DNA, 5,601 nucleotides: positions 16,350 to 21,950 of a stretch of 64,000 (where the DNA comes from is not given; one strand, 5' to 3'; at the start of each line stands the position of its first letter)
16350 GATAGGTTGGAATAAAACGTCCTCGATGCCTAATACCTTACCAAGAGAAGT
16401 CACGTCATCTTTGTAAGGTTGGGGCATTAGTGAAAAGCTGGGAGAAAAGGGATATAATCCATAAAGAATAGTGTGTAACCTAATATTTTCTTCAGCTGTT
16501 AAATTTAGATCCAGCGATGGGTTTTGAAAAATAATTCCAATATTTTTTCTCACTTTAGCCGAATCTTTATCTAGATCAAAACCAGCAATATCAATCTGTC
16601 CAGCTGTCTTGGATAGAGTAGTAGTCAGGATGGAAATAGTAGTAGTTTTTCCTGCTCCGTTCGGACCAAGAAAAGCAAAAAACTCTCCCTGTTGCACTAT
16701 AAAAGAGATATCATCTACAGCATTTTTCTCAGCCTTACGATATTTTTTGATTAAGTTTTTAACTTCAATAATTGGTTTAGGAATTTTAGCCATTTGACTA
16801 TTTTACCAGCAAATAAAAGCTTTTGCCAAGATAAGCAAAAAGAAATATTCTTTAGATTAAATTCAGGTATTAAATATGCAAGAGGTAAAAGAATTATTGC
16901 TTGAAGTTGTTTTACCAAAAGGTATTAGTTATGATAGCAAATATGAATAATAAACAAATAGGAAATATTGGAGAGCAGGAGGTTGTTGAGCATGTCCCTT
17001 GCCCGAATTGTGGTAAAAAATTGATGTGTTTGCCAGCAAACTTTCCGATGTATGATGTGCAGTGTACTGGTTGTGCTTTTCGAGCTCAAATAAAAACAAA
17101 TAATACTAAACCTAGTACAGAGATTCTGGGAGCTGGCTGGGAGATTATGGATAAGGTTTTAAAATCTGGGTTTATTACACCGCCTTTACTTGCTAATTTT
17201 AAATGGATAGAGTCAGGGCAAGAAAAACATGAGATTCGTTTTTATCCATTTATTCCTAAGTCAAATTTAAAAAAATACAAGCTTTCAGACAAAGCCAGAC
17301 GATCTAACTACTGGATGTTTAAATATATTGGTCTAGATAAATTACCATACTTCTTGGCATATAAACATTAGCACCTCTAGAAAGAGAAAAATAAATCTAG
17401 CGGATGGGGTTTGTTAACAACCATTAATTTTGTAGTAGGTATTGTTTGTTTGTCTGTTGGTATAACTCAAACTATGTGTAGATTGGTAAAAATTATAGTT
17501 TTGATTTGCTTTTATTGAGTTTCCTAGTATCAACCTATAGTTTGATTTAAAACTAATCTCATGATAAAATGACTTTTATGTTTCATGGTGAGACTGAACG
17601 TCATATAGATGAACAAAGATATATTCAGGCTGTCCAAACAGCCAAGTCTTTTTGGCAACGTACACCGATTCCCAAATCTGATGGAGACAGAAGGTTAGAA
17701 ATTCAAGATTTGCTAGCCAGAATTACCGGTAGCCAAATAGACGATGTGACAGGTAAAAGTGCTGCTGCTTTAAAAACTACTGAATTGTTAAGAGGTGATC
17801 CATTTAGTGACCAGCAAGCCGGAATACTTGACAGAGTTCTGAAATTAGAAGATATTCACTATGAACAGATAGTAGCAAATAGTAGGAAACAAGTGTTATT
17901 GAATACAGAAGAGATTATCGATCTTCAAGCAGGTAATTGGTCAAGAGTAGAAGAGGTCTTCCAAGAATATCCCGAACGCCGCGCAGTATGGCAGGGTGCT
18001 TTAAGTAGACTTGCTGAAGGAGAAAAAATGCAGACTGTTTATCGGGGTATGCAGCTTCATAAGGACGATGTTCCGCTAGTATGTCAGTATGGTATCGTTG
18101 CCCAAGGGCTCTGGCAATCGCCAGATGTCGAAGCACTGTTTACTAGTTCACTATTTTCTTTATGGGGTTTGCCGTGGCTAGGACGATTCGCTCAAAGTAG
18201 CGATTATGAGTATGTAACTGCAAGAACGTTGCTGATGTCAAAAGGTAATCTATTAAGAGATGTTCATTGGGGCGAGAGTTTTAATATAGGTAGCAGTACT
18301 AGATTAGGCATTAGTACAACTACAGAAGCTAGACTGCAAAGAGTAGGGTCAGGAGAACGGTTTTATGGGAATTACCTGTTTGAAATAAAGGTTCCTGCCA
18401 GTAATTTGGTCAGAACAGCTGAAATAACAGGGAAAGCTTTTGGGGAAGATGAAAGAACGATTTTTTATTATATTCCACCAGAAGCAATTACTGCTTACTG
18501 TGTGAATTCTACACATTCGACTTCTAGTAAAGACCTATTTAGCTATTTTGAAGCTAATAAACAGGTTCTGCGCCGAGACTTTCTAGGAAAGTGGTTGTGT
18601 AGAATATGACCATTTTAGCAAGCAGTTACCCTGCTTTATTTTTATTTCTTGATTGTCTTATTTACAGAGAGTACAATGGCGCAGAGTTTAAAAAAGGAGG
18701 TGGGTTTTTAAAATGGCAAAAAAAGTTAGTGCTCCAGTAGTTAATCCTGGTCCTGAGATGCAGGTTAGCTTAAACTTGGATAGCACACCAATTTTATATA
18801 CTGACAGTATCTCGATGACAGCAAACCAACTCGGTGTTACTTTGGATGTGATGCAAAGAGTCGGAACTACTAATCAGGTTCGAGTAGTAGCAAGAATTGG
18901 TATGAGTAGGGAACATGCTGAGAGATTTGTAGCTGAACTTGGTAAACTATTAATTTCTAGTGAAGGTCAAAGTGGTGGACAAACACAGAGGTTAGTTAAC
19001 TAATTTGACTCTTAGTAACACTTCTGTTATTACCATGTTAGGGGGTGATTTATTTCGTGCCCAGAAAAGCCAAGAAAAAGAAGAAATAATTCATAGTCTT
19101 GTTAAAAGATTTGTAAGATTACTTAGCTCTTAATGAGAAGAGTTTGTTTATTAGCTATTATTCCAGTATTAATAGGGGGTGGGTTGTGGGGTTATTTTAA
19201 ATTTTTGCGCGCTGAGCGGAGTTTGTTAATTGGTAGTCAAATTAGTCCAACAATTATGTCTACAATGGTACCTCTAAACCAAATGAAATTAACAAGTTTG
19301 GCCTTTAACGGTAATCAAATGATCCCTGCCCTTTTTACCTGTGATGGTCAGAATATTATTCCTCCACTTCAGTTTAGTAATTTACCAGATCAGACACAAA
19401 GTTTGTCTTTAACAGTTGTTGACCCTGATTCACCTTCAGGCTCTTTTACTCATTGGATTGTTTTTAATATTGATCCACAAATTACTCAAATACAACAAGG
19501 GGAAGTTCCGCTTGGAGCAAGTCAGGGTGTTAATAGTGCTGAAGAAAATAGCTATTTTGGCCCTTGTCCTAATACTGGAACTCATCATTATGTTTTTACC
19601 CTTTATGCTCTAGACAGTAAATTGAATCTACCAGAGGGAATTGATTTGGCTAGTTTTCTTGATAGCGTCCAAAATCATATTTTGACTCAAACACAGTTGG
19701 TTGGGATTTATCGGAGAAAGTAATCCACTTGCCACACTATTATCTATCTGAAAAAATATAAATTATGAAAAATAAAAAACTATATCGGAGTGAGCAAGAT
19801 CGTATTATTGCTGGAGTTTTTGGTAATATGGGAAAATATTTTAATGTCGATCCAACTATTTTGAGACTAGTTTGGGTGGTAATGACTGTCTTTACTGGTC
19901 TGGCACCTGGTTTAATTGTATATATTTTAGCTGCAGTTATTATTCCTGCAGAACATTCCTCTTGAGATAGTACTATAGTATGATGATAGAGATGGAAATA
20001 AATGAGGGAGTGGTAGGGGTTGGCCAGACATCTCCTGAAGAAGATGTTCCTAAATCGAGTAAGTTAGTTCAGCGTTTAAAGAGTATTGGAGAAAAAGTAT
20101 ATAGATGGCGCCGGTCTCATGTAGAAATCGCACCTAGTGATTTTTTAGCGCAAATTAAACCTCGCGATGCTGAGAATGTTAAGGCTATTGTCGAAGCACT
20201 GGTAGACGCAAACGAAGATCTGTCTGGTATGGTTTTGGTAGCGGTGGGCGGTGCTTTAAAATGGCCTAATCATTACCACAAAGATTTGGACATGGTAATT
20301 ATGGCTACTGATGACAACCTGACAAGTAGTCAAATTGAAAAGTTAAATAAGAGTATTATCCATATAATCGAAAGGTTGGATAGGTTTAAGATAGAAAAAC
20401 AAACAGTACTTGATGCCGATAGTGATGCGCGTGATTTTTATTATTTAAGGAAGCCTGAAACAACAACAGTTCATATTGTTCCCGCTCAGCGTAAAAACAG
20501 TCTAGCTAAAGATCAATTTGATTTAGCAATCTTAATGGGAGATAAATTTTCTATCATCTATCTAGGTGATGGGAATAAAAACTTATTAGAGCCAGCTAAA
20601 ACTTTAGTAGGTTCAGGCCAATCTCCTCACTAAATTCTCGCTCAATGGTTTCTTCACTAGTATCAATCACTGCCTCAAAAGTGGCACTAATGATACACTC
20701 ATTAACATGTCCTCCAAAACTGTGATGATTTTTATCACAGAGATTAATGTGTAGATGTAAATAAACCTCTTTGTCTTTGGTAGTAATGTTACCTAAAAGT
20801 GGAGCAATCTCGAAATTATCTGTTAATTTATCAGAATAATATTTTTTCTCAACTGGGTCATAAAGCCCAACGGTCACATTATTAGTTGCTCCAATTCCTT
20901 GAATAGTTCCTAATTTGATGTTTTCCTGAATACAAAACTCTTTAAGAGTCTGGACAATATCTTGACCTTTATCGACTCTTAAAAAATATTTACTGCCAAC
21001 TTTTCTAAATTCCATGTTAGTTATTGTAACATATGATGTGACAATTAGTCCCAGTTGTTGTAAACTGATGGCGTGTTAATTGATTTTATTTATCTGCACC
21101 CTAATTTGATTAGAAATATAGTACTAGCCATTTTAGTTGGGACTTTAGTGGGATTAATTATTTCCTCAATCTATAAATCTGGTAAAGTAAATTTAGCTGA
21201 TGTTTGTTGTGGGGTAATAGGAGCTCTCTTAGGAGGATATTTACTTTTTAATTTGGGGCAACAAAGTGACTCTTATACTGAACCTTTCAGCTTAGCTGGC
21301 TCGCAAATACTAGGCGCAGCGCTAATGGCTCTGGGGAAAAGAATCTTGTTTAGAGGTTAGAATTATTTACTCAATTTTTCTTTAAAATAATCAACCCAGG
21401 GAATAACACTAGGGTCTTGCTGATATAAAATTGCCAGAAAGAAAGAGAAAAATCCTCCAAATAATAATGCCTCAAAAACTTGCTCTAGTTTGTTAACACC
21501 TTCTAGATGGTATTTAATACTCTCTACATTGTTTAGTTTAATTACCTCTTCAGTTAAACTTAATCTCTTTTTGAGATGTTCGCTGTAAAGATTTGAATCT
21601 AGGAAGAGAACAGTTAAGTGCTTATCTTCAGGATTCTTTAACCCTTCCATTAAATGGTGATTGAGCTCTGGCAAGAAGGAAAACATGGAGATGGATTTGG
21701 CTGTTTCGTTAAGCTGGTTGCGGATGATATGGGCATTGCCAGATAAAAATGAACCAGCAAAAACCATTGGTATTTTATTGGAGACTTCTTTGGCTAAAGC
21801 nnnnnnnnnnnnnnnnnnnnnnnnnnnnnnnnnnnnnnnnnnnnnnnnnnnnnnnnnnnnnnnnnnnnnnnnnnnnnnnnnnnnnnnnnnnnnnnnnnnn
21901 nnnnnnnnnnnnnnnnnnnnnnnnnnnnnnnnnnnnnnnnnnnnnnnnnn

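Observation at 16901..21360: Accessory island between the ABC exporter and pgi: ART-like protein, Zn-ribbon nuclease-like protein, DUF3467, PEBP, PspC, minimal NTase, PPC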

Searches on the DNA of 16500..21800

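Call 62: search_rna_families(source=window, start=16500, end=21800, threshold=evalue, max_evalue=1)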
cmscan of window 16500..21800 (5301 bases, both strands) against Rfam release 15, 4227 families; matches with E-value up to 1: 0.
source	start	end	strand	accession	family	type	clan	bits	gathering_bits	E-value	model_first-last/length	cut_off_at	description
